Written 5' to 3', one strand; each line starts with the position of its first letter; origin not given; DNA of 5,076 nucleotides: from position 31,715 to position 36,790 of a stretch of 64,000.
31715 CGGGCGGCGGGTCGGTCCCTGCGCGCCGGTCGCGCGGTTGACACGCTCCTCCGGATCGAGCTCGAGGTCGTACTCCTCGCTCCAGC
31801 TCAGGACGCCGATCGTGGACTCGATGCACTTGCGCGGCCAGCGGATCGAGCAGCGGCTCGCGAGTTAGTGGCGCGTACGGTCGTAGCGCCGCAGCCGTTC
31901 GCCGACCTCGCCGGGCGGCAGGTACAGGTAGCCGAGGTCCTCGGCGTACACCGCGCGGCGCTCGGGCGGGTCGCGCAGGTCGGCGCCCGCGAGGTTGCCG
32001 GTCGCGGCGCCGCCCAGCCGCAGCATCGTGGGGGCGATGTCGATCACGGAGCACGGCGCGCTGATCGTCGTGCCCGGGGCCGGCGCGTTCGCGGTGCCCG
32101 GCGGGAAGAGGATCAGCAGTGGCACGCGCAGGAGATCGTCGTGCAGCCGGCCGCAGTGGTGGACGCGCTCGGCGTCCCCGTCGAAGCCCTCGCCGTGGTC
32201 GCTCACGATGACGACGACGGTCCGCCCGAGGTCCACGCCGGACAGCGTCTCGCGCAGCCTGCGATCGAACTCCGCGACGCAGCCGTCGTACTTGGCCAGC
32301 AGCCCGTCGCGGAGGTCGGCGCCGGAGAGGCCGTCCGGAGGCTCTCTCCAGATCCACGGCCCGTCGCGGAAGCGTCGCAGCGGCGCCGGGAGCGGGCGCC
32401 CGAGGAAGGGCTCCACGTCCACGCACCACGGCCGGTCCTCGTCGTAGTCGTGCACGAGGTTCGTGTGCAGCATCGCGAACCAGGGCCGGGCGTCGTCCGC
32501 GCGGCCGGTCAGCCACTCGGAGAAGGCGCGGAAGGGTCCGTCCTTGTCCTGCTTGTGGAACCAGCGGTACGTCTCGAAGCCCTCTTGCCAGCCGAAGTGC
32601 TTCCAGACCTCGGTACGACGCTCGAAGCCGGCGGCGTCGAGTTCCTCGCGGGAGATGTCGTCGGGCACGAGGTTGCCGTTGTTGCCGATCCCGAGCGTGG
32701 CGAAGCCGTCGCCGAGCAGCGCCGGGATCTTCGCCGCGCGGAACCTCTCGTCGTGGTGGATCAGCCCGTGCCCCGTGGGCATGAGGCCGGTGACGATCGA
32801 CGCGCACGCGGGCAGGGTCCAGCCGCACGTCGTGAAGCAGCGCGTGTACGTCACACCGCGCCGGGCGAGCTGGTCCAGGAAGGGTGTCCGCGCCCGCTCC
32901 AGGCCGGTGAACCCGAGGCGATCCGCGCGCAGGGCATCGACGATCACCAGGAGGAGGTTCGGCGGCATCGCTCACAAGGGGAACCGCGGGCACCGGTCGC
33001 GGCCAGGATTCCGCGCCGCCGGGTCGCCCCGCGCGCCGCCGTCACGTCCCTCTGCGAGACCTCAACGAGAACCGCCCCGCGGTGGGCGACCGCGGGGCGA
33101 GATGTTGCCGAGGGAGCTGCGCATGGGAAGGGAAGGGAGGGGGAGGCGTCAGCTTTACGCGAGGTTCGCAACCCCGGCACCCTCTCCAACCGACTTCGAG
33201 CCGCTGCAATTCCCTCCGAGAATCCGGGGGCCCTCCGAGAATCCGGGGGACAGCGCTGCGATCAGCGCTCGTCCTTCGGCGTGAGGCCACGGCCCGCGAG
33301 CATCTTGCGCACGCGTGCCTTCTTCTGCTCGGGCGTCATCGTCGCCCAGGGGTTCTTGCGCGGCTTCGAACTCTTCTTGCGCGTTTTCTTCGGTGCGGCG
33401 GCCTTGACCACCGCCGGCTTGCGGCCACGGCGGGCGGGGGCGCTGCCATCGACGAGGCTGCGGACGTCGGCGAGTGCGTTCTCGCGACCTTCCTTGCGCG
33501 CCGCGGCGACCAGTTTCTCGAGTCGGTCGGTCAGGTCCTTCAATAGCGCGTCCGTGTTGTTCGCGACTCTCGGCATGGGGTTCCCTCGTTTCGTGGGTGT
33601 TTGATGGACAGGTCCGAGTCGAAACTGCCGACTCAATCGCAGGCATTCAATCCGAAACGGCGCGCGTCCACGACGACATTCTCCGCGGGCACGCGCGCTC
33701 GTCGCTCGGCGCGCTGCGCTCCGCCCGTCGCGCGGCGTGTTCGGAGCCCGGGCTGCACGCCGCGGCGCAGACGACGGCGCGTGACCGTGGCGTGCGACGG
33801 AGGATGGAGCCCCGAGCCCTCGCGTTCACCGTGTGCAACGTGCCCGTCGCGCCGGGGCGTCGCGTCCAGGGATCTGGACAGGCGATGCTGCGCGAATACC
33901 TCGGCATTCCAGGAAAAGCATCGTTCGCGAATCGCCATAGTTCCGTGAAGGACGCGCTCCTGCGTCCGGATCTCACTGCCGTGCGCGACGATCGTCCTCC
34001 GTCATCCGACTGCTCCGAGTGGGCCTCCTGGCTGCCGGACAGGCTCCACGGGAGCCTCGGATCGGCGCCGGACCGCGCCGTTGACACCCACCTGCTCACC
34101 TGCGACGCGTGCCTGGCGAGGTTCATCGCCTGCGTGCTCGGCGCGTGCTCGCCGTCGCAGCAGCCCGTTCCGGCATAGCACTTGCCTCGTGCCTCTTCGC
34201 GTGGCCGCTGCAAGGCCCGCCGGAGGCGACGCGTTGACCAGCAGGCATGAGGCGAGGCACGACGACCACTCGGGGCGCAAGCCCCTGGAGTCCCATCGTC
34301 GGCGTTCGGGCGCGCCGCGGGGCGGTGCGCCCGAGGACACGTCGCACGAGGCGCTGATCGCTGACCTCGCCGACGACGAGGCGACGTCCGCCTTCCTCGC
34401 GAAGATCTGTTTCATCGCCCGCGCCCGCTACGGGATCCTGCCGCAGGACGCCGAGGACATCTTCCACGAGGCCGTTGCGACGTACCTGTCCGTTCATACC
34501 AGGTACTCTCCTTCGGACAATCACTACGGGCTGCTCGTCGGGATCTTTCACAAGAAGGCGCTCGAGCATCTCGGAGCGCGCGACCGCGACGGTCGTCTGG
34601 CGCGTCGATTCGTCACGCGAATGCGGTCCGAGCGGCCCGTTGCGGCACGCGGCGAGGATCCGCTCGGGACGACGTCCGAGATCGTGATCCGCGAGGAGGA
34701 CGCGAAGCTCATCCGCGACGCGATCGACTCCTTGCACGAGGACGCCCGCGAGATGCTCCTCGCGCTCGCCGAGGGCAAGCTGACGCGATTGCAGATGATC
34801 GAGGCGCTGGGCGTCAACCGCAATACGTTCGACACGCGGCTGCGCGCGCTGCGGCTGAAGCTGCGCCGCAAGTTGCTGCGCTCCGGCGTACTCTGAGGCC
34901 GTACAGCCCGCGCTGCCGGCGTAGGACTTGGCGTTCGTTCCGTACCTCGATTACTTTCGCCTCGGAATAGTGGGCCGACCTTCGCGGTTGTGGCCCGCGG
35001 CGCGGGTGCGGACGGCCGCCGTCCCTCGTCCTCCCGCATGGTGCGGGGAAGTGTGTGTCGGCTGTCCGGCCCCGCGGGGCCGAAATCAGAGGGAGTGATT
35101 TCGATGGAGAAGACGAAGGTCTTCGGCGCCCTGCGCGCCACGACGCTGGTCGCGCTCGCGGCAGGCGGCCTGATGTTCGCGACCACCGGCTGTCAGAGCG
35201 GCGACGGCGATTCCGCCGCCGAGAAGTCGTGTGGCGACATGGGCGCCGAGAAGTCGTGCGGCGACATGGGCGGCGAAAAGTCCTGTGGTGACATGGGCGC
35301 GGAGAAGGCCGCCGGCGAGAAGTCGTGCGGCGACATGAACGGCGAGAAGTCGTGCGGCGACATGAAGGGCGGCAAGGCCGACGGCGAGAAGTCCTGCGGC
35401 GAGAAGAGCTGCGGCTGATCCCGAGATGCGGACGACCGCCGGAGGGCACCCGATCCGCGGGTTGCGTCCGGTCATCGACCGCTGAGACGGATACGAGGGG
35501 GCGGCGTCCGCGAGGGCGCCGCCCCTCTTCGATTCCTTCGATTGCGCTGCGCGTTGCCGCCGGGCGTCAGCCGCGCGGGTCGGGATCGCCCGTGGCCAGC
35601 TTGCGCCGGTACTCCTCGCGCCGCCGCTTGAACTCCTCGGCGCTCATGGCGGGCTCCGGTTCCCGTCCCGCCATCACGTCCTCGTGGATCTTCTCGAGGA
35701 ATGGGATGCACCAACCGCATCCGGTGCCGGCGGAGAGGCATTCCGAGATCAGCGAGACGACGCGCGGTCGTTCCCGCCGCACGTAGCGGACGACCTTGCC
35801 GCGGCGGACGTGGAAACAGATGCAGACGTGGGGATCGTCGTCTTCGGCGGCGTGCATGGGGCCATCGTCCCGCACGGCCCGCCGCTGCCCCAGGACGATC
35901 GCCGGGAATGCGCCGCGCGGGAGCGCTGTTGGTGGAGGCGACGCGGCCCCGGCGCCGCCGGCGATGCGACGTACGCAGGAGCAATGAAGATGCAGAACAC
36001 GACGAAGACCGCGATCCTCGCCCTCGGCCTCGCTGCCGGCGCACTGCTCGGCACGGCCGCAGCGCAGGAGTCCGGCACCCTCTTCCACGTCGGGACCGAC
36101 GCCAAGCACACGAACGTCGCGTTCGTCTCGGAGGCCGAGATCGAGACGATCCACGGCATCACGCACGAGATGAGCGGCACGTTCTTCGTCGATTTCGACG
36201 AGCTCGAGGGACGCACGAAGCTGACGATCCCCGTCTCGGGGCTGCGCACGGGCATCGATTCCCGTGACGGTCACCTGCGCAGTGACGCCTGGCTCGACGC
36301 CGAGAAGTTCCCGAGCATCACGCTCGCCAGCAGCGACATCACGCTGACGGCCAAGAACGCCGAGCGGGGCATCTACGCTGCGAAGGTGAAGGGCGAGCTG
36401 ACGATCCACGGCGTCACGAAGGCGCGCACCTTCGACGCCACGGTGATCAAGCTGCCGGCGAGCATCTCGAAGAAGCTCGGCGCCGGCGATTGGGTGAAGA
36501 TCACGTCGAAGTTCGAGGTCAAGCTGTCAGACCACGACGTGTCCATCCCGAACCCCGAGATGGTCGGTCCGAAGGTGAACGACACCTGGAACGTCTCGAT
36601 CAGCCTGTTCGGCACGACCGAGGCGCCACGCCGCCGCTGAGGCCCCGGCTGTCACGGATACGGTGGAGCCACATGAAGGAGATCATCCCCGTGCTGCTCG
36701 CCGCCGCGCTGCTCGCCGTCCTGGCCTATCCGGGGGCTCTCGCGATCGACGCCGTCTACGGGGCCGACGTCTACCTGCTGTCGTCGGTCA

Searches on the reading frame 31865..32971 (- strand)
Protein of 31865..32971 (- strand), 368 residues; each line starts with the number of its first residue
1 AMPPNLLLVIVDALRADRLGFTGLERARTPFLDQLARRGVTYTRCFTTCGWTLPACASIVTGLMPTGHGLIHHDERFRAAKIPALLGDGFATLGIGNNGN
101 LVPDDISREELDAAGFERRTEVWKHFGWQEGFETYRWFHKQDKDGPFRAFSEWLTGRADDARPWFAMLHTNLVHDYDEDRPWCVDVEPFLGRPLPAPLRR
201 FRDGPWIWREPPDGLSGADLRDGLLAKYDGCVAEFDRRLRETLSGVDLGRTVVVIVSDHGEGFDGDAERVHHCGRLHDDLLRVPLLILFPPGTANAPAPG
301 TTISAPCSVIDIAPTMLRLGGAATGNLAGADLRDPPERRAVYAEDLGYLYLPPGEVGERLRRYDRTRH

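Call 8: search_protein_families(library=ncbifam, proteins=[window:31865-32971:-], max_evalue=0.01)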
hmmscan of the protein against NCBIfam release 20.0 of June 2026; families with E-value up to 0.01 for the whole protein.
window:31865-32971:- (368 aa): 6 families
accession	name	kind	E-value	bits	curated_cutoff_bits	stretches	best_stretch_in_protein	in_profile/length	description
NF010322.0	PRK13759.1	equivalog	1.1e-20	73.6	481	2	3-96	6-103/486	arylsulfatase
NF045661.1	HdlasePehA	equivalog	1.7e-17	63.2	900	2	4-70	3-69/506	phosphoric/sulfuric ester hydrolase PehA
TIGR03417.1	chol_sulfatase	equivalog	9.5e-13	47.8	433.45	2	4-78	3-78/500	choline-sulfatase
NF052527.1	Mn_arylsulf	exception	1.5e-10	40.6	850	1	4-74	2-73/479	manganese-dependent arylsulfatase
NF038075.1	fam_STM4013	hypoth_equivalog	4.8e-07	29.5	250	1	5-80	9-82/261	STM4013/SEN3800 family hydrolase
NF033463.1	polymyxin_MCR5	exception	0.0042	15.8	1250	0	3-52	239-285/547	MCR-5 family phosphoethanolamine--lipid A transferase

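Call 13: search_protein_families(library=pfam, proteins=[window:31865-32971:-], max_evalue=0.001)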
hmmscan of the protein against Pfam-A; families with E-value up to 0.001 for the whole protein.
window:31865-32971:- (368 aa): 2 families
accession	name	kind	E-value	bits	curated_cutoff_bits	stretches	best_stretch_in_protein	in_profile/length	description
PF00884.28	Sulfatase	-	4.4e-29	102.2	25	1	4-321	1-300/301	Sulfatase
PF01663.27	Phosphodiest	-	9e-11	42.4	23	1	6-74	1-66/342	Type I phosphodiesterase / nucleotide pyrophosphatase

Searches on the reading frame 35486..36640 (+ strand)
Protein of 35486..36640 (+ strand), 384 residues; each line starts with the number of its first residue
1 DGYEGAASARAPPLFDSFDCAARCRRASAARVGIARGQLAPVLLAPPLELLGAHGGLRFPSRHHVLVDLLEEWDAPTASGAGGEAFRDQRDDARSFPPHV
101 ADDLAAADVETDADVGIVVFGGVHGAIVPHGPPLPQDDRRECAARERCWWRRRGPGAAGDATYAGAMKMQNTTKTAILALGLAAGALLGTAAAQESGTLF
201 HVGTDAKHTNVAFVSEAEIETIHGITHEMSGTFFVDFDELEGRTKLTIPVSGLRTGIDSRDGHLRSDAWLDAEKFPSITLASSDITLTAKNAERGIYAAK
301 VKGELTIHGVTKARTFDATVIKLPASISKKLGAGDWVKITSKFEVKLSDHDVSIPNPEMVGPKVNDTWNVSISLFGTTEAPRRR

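Call 13: search_protein_families(library=pfam, proteins=[window:35486-36640:+], max_evalue=0.001)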
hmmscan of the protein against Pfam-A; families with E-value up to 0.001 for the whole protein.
window:35486-36640:+ (384 aa): 1 family
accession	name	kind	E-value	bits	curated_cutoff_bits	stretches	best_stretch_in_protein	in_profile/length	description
PF04264.18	YceI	-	1.1e-26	94.4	23.7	1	205-373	4-147/150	YceI-like domain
